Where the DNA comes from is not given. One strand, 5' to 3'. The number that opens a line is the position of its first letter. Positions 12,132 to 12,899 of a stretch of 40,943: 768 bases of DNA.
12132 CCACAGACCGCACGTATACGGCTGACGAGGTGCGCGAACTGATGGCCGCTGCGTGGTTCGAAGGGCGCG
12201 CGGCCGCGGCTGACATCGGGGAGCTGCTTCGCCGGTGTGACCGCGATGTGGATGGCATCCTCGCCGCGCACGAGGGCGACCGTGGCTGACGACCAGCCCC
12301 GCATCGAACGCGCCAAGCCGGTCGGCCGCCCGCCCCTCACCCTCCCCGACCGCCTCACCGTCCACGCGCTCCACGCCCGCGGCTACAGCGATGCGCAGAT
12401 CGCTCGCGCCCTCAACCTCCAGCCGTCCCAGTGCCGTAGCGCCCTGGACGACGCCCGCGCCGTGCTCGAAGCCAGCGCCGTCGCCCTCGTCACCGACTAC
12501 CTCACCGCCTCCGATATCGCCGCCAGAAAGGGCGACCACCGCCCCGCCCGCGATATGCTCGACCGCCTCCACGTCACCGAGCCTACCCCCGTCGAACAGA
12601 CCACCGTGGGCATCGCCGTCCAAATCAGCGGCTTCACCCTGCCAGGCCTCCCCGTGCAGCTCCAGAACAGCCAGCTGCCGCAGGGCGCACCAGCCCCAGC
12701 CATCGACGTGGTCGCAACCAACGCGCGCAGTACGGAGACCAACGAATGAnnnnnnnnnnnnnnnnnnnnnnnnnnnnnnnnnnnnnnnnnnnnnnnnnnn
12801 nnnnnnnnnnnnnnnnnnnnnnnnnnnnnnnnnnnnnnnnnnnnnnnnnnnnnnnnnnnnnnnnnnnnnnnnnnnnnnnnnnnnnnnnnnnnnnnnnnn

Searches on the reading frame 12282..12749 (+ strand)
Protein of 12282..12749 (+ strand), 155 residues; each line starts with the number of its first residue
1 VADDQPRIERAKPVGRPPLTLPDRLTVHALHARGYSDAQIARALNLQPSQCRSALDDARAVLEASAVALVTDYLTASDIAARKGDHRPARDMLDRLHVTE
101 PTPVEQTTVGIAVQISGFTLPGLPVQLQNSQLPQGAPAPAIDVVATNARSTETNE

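Call 10: search_protein_families(library=pfam, proteins=[window:12282-12749:+], max_evalue=0.01)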
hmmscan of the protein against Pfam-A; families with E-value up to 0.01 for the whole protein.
window:12282-12749:+ (155 aa): 4 families
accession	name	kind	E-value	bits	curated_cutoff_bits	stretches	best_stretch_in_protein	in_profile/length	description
PF13936.12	HTH_38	-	7.7e-05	22.8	27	1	19-49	5-35/44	Helix-turn-helix domain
PF13384.12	HTH_23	-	0.00058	20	24.6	0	23-55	6-38/50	Homeodomain-like domain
PF21694.2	DNA_pol3_delta_C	-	0.0081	16.6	27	0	25-84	48-106/121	DNA polymerase III delta subunit, C-terminal domain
PF07506.17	RepB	-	0.0096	16.4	30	0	27-76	14-64/185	RepB plasmid partitioning protein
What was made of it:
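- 12282..12749 (+): Conserved HTH DNA-binding protein gene (155 aa), the presumed cognate factor of the element. Weak HTH_38/HTH_23 hits at residues 19-55 (call 10).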

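Call 11: search_protein_families(library=phrogs, proteins=[window:12282-12749:+], max_evalue=0.01)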
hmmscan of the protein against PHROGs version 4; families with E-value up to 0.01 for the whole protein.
window:12282-12749:+ (155 aa): 2 families
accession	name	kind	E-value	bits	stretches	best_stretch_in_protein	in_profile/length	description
phrog_5536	-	unknown function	0.0039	18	0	18-49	5-36/172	-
phrog_1590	-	unknown function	0.0081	16.5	1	27-74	130-178/281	-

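Call 17: find_related_loci(query=window:12282-12749:+, collection=viral_contigs, flank=6000)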
Query window:12282-12749:+ (155 aa) in viral_contigs; peptide patterns used: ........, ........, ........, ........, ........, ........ (x = any residue, [..] = any of these).
57 stretches matched a pattern; 2 encode a relative of the query (tblastn E <= 1e-3); 2 distinct loci.
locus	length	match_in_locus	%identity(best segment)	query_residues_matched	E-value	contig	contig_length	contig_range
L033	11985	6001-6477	86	2-152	7e-86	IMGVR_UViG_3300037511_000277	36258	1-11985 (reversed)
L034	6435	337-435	58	61-93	4e-9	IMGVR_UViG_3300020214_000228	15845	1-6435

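Call 29: find_homologous_proteins(query=window:12282-12749:+)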
Query window:12282-12749:+ (155 aa): 19 proteins with E <= 0.001 among 355 candidates.
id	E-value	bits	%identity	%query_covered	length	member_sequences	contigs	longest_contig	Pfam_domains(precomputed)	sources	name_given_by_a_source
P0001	1.9e-85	302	94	98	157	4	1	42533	-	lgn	-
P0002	1.9e-83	295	93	98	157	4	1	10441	-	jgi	jgi:hypothetical protein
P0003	1.9e-81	289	90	100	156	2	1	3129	-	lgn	-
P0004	1.1e-76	274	86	97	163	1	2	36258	PF13936.13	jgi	jgi:hypothetical protein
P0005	1.8e-75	270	86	95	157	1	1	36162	PF13384.13,PF13936.13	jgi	jgi:hypothetical protein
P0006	1.1e-74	267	90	94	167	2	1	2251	-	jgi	jgi:hypothetical protein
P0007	2.6e-69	250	73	98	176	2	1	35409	-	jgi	jgi:hypothetical protein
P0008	2.5e-66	240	77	97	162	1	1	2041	-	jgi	jgi:hypothetical protein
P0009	7.7e-64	232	74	99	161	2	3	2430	-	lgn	-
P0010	1.1e-63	231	77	99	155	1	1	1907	-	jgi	jgi:hypothetical protein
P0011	2.9e-60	220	75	94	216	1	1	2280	PF13936.13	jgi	jgi:hypothetical protein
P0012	3.9e-56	207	71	99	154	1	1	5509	-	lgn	-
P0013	4.3e-53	197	68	88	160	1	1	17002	-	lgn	-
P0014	1.3e-51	192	69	92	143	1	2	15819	-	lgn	-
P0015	1.7e-50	189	69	90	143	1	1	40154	PF13384.13,PF13936.13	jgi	jgi:hypothetical protein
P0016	1.6e-49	185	69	86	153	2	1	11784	PF13936.13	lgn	-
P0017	9.5e-35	138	65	80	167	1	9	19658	-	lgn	-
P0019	1.4e-29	121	50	86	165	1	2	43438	-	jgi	jgi:lambda repressor-like predicted transcriptional regulator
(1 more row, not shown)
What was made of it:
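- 12282..12749 (+): 19 homologues at 50-94% identity (call 29).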

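Call 30: find_encoding_contigs(protein=P0001, flank=6000, max_places=2)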
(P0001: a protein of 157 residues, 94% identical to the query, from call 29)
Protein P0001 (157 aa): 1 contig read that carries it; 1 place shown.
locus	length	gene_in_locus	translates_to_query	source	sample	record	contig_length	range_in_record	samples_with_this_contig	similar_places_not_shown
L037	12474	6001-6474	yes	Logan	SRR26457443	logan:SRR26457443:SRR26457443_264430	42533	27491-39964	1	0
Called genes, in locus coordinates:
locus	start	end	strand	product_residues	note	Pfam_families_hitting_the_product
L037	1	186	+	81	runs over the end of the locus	-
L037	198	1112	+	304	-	PF03837:RecT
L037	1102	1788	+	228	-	PF10108:DNA_pol_B_exo2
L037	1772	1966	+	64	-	-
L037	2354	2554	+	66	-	-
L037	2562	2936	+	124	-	-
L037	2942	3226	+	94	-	-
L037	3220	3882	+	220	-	-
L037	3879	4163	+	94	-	-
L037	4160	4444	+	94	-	-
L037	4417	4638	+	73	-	-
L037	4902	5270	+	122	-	-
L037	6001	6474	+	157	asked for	-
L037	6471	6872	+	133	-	-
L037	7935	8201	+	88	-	-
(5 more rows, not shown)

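Call 31: find_encoding_contigs(protein=P0002, flank=6000, max_places=2)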
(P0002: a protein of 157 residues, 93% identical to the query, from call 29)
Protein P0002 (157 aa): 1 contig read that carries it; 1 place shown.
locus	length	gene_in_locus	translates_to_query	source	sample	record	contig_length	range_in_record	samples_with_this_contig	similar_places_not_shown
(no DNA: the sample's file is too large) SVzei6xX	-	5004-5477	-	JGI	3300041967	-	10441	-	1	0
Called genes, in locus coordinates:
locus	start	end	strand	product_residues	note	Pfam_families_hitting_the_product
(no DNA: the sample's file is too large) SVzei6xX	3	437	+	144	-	?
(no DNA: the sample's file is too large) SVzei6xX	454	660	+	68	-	-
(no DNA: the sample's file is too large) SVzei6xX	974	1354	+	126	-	-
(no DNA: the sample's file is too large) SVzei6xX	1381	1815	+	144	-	-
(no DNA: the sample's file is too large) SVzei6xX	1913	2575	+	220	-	-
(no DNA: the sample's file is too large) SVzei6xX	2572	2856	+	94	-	-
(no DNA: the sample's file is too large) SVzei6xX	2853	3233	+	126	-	-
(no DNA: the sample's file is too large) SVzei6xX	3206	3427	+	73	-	-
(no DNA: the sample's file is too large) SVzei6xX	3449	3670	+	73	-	-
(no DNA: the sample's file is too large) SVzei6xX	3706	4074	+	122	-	-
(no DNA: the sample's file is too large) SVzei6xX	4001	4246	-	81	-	-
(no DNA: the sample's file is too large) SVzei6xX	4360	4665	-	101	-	-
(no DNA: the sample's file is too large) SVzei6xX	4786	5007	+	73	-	-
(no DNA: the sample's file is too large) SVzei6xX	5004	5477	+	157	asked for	-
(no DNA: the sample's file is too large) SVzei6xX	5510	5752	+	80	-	-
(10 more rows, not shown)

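Call 32: find_encoding_contigs(protein=P0005, flank=6000, max_places=2)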
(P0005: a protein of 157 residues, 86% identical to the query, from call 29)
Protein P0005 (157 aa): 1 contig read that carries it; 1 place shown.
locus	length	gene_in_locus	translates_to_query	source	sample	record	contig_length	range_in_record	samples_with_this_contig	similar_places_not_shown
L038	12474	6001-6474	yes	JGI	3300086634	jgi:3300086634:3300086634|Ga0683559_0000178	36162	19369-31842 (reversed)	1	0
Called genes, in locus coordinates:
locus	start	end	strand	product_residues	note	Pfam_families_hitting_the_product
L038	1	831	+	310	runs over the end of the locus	PF03837:RecT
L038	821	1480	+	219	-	PF10108:DNA_pol_B_exo2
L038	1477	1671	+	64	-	-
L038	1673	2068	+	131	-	-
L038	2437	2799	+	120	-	-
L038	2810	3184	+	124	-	-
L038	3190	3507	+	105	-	-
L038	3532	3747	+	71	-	-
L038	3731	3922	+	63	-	-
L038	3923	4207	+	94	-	-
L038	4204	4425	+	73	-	-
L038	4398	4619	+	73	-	-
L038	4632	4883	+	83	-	-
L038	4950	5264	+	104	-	PF12961:DUF3850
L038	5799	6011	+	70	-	-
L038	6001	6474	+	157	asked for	PF13936:HTH_38 (weak), PF13384:HTH_23 (faint)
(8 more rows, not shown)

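Call 33: find_encoding_contigs(protein=P0007, flank=6000, max_places=2)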
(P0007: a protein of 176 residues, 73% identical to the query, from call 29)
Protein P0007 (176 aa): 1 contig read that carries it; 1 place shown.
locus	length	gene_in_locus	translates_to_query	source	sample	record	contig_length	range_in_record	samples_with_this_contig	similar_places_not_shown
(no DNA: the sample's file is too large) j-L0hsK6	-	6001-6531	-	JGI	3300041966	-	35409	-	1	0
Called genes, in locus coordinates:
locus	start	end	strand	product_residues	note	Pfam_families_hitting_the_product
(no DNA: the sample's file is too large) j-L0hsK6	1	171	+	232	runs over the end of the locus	PF10108:DNA_pol_B_exo2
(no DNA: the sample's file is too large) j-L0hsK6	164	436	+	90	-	-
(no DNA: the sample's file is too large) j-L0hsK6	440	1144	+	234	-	PF00145:DNA_methylase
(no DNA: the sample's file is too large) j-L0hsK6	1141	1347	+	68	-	-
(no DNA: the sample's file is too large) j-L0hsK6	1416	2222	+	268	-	-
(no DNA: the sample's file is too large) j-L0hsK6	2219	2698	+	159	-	-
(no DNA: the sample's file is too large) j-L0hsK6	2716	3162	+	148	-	PF05866:RusA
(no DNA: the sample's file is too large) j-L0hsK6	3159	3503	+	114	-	-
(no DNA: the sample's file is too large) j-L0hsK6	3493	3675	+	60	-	-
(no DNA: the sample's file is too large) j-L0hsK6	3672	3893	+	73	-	-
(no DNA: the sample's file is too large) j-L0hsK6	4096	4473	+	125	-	-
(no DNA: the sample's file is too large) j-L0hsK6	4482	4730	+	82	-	-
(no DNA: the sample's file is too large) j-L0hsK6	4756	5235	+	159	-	-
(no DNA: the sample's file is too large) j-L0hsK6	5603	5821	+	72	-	-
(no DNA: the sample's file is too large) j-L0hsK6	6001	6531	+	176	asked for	-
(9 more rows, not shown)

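Call 34: find_encoding_contigs(protein=P0015, flank=6000, max_places=2)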
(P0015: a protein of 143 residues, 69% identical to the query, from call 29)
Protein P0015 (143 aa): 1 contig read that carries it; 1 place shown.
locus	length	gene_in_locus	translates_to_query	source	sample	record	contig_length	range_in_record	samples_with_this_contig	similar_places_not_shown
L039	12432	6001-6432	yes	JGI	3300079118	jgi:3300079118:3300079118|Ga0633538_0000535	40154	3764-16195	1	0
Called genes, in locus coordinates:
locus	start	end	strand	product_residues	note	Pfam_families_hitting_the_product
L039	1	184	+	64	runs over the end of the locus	-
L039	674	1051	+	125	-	-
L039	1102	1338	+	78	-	-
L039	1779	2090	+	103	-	-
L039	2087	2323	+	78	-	-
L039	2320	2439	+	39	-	-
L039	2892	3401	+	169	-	-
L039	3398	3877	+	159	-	-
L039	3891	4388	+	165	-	-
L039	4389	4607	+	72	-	-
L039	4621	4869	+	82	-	-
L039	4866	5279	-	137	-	-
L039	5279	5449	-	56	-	-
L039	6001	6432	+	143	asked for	PF13384:HTH_23 (weak), PF13936:HTH_38 (faint)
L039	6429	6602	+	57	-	-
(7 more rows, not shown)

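Call 35: find_encoding_contigs(protein=P0013, flank=6000, max_places=2)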
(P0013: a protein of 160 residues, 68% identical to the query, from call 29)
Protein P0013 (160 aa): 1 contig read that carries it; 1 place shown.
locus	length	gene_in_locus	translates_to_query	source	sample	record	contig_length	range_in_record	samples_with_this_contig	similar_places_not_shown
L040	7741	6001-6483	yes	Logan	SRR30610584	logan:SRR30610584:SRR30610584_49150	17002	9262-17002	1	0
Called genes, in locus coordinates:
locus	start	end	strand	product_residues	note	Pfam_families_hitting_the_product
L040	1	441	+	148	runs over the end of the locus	-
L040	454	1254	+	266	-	-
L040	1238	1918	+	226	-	PF10108:DNA_pol_B_exo2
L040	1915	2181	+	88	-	-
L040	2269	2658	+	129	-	PF01844:HNH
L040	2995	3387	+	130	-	-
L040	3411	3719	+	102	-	-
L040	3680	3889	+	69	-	-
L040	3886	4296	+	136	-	PF05866:RusA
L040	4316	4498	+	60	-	-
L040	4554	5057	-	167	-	-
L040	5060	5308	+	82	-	-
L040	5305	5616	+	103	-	-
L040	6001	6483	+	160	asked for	-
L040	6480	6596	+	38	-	-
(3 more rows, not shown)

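Call 36: find_encoding_contigs(protein=P0014, flank=6000, max_places=2)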
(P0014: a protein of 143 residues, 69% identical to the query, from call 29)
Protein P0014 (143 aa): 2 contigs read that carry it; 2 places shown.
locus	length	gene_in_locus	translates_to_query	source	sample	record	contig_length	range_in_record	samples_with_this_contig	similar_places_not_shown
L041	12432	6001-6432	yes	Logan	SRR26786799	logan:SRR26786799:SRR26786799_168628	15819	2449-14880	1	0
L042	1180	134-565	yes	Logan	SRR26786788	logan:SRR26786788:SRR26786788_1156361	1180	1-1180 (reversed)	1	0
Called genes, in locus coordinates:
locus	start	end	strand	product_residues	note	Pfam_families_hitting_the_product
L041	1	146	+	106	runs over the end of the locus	-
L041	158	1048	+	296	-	PF03837:RecT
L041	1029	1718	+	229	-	PF10108:DNA_pol_B_exo2 (weak)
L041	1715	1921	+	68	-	-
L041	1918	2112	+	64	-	-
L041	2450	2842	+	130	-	-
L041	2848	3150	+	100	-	-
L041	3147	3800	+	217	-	-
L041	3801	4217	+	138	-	PF05866:RusA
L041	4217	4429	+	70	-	PF04448:DUF551 (weak)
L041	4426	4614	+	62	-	-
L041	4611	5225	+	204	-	-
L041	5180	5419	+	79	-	-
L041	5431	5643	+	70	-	-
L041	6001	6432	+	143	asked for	-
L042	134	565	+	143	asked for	-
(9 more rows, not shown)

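Call 37: find_encoding_contigs(protein=P0016, flank=6000, max_places=2)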
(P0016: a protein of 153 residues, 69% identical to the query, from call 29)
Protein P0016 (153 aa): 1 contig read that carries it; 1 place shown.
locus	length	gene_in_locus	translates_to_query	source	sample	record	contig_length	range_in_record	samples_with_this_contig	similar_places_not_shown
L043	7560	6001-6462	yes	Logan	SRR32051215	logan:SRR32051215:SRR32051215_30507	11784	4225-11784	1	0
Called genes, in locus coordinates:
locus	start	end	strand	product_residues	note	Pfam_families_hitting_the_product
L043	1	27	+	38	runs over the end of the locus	-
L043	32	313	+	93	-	PF27050:Phage_P22_Y8K6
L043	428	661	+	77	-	-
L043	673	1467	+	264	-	-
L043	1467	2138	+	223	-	PF10108:DNA_pol_B_exo2 (weak)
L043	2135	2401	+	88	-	-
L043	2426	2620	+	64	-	-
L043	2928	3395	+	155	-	-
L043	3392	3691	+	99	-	-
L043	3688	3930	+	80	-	-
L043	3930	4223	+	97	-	PF01870:Hjc (weak)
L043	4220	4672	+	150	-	-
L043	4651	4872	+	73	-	-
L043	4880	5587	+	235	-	PF00145:DNA_methylase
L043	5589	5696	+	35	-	-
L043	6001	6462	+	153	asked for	PF13936:HTH_38 (faint)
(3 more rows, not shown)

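Call 41: find_encoding_contigs(protein=P0017, flank=6000, max_places=10)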
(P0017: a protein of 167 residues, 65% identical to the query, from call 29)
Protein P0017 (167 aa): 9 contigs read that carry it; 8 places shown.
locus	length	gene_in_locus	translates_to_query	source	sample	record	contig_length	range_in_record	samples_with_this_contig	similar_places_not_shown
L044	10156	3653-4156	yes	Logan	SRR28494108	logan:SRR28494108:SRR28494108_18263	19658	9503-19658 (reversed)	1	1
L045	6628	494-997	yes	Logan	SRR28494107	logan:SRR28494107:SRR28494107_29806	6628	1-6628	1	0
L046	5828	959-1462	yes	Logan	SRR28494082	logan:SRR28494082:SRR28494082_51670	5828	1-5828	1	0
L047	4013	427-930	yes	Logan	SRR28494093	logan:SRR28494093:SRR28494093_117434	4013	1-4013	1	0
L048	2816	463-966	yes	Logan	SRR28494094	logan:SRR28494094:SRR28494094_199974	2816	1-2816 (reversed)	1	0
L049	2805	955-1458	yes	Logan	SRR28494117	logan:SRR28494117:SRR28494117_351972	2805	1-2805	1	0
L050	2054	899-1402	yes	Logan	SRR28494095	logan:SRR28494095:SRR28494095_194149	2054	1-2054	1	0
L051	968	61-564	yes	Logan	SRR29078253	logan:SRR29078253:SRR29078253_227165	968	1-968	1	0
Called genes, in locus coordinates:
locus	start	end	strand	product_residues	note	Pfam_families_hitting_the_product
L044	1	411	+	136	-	?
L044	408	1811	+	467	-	PF00772:DnaB, PF13481:AAA_25, PF03796:DnaB_C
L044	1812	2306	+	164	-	-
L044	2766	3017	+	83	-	-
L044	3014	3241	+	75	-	-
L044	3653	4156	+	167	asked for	-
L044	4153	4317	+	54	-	-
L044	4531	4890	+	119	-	-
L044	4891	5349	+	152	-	PF07486:Hydrolase_2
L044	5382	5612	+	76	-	-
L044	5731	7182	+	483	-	-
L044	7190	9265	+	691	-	-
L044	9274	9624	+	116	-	-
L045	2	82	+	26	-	?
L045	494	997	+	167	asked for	-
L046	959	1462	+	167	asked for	-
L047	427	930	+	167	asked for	-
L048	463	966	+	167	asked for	-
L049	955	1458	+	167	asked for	-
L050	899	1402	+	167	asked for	-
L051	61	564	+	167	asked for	-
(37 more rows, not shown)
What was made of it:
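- In L044 the late genes are a 119-aa gene, a Hydrolase_2 endolysin-like gene, a member of the 88-aa family, TerL and portal (call 41).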

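Call 42: find_encoding_contigs(protein=P0009, flank=6000, max_places=5)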
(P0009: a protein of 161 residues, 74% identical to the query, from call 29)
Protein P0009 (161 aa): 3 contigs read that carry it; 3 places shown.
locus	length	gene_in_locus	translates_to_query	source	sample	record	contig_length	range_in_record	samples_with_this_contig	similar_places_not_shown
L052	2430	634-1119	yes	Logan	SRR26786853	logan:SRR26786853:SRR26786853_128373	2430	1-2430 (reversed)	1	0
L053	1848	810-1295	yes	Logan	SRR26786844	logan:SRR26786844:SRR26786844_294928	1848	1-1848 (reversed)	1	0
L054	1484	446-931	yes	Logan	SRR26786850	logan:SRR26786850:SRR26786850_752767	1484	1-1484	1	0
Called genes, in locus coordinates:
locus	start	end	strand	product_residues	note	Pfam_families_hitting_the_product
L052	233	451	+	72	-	-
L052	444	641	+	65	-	-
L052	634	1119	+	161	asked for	-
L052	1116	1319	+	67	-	-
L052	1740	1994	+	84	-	-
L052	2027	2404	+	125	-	-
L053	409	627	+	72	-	-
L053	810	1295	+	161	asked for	-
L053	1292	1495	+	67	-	-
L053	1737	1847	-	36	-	?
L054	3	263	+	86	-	?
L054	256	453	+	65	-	-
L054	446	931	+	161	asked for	-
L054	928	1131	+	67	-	-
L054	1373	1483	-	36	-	?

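Call 55: search_solved_structures(query=A4, max_evalue=1)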
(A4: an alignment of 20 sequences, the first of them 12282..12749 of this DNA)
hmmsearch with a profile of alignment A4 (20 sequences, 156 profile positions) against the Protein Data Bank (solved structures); distinct sequences matched with E-value up to 1: 3.
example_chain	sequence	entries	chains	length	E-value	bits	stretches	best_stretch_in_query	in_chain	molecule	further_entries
2h09_A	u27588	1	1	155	0.17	14.6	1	51-105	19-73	Transcriptional regulator mntR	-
3hug_A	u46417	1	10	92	0.23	14.2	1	23-59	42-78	RNA polymerase sigma factor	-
3zh9_B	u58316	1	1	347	0.65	12.8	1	28-64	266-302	DELTA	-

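Call 61: predict_structure(alignment_id=A4)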
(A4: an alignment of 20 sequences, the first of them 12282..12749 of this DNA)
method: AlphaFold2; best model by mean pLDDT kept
length: 155 residues; sequences in the alignment: 20
mean_pLDDT: 69.1   pTM: 0.43
mean pLDDT of the five models: 69.1, 67.9, 67.8, 67.1, 65.3
residues with pLDDT >= 90: 24; 70-90: 57; 50-70: 32; < 50: 42
segments of 3 or more residues with pLDDT < 50: 109-114, 121-124, 126-132, 134-144, 149-155
pLDDT, mean of each block of 10 residues (from residue 1): 56 62 91 92 88 89 90 86 84 77 56 49 45 41 44 39
secondary structure, 60 per line:
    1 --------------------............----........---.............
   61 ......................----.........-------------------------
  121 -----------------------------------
elements in order: H21-32 H37-44 H48-82 H87-95
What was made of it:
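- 12282..12749 (+): The AF2 model shows an HTH, then a long helix at 48-82, a helix at 87-95 and a disordered tail (call 61).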

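Call 65: fold_search(model_id=the predicted structure, library=pdb)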
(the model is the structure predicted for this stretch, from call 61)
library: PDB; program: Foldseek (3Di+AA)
matches with E <= 10: 793; with E <= 0.001: 0
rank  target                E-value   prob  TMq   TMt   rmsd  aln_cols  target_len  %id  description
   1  3zh9                  1.6e-01  0.94  0.26  0.13  10.5        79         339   23  Bacillus subtilis DNA clamp loader delta protein (YqeN) (released 2013-04-03)
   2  1s7o_B                1.7e-01  0.92  0.31  0.44   7.3        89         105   20  Crystal structure of putative DNA binding protein SP_1288 from Streptococcus pygenes (released 2004-06-29)
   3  5yi3_B                1.7e-01  0.89  0.22  0.23  11.4        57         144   21  Structure of Lactococcus lactis ZitR, C30S mutant in complex with DNA (released 2017-12-06)
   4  1s7o_C                1.8e-01  0.93  0.32  0.43   6.9        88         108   20  Crystal structure of putative DNA binding protein SP_1288 from Streptococcus pygenes (released 2004-06-29)
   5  8b4h_A                2.0e-01  1.00  0.24  0.10   0.6        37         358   24  IstA transposase cleaved donor complex (released 2023-05-03)
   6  7vim_A                2.2e-01  0.95  0.29  0.62   5.4        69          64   28  The C-terminal DNA binding domain of EsrB from Edwardsiella piscicida (released 2022-09-28)
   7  8hnp_A                2.9e-01  0.99  0.31  0.34   1.5        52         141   17  Archaeal transcription factor Mutant (released 2023-09-13)
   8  8hnp_B                2.9e-01  0.98  0.33  0.36   4.1        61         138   16  Archaeal transcription factor Mutant (released 2023-09-13)
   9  1p4w_MODEL_1_A        2.9e-01  0.96  0.25  0.41   7.5        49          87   28  Solution structure of the DNA-binding domain of the Erwinia amylovora RcsB protein (released 2003-06-17)
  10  5yhx_M                2.9e-01  0.75  0.21  0.23  11.7        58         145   22  Structure of Lactococcus lactis ZitR, wild type (released 2017-12-06)
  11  5yhz                  2.9e-01  0.35  0.20  0.21  12.8       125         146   14  Structure of Lactococcus lactis ZitR, E41A mutant (released 2017-12-06)
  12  4zmr_A                3.1e-01  0.97  0.22  0.16   6.0        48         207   25  Structural characterization of the full-length response regulator spr1814 in complex with a phosphate analogue reveals (released 2016-04-27)
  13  7dwm_B                3.1e-01  0.47  0.20  0.15  18.1        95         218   21  Crystal structure of the phage VqmA-DPO complex (released 2021-05-05)
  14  3tgn_A                3.3e-01  0.38  0.21  0.24  10.7       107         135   16  Crystal Structure of the zinc-dependent MarR Family Transcriptional Regulator AdcR in the Zn(II)-bound State (released 2011-11-30)
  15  8b4h_C                3.7e-01  0.99  0.23  0.10   1.0        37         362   24  IstA transposase cleaved donor complex (released 2023-05-03)
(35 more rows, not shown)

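Call 67: search_protein_families(library=phrogs, alignment_id=A4, max_evalue=0.1)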
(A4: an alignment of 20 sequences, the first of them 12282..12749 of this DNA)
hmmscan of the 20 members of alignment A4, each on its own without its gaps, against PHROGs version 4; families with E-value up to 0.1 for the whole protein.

A. member 1, window:12282-12749:+ (155 aa): 8 families
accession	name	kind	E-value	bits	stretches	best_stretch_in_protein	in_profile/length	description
phrog_5536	-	unknown function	0.0039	18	1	18-49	5-36/172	-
phrog_1590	-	unknown function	0.0081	16.5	1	27-74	130-178/281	-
phrog_3855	-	DNA, RNA and nucleotide metabolism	0.025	16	1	17-54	62-99/115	HTH DNA binding protein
phrog_2328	-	transcription regulation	0.039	14.8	1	17-70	12-66/128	transcriptional repressor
phrog_7568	-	unknown function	0.046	14.1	1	63-116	233-286/433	-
phrog_769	-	transcription regulation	0.047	14.7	1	27-58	17-48/89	transcriptional repressor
phrog_31231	-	unknown function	0.051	14.8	1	4-55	54-105/138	-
phrog_30937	-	unknown function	0.087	13.9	0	30-55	33-58/62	-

B. families by the number of members that match (of 20 scanned): 30 families (the first 25 are shown)
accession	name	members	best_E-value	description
phrog_5536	-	16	0.00044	-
phrog_3855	-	14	0.00021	HTH DNA binding protein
phrog_2328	-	12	0.00019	transcriptional repressor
phrog_1590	-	11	0.00035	-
phrog_664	-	10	0.0016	DNA binding protein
phrog_7568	-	9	0.001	-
phrog_769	-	8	0.003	transcriptional repressor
phrog_11420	-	7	0.00036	DNA binding protein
phrog_645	-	6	0.0018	Rnase E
phrog_31231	-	5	0.012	-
phrog_7061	-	4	5.3e-06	HTH DNA binding protein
phrog_1033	-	3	0.0019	ParB-like partition protein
phrog_30937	-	3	0.044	-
phrog_12540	-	2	0.0025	-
phrog_686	-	2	0.01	HTH DNA binding protein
phrog_79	-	2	0.013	anti-termination protein Q-like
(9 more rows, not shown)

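Call 69: search_protein_families(library=ncbifam, proteins=[window:12282-12749:+], max_evalue=0.01)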
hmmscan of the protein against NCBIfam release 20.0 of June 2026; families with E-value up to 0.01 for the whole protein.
window:12282-12749:+ (155 aa): 0 families

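Call 70: fold_search(model_id=the predicted structure, library=viral)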
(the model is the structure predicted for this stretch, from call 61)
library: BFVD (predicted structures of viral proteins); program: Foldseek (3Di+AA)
matches with E <= 10: 937; with E <= 0.001: 0
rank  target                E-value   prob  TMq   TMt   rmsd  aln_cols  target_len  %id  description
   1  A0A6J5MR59            1.3e-03  1.00  0.26  0.24  15.5       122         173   28  Transposase IS30-like HTH domain containing protein [uncultured Caudovirales phage]
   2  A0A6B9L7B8            6.6e-03  0.97  0.30  0.16  21.5       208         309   16  DNA binding protein [Mycobacterium phage BirdsNest]
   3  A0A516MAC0            1.0e-02  0.97  0.24  0.26  10.5       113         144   21  (no name in the UniProt tables at hand)
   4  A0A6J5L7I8            1.2e-02  0.89  0.27  0.25  17.2       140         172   18  Uncharacterized protein [uncultured Caudovirales phage]
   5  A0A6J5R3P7            2.2e-02  0.96  0.28  0.25  11.7       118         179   22  Uncharacterized protein [uncultured Caudovirales phage]
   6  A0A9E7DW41            2.9e-02  0.72  0.27  0.23  28.0       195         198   11  (no name in the UniProt tables at hand)
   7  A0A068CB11            3.9e-02  0.84  0.24  0.12  16.5       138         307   11  Transposase domain containing protein [Listeria phage LMTA-57]
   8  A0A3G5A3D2            3.9e-02  0.82  0.27  0.19  27.6       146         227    9  Uncharacterized protein [Harvfovirus sp.]
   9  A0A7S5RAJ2            4.2e-02  0.98  0.25  0.42  10.3        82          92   21  Uncharacterized protein [Rhizobium phage RHph_Y2_6]
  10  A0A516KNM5            4.5e-02  0.60  0.21  0.19  19.1       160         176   13  (no name in the UniProt tables at hand)
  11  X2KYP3                5.1e-02  0.82  0.28  0.24  21.1       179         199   14  Uncharacterized protein [Mycobacterium phage Audrey]
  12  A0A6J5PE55            5.4e-02  0.85  0.29  0.26  19.6       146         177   20  Helix-turn-helix, type 11 [uncultured Caudovirales phage]
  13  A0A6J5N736            5.4e-02  0.47  0.21  0.22  18.6       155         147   15  Uncharacterized protein [uncultured Caudovirales phage]
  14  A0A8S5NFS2            5.8e-02  0.75  0.26  0.26  15.3       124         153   19  Transposase [Myoviridae sp. ct0wg9]
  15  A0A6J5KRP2            6.2e-02  0.84  0.29  0.30  19.7       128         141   18  Uncharacterized protein [uncultured Caudovirales phage]
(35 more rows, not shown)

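Call 76: search_dna_similar(query=window:12282-12749:+, collection=phages, mode=protein, max_rows=15, max_evalue=0.01)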
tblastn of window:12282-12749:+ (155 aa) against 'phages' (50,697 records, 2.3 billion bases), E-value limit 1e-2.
No match.
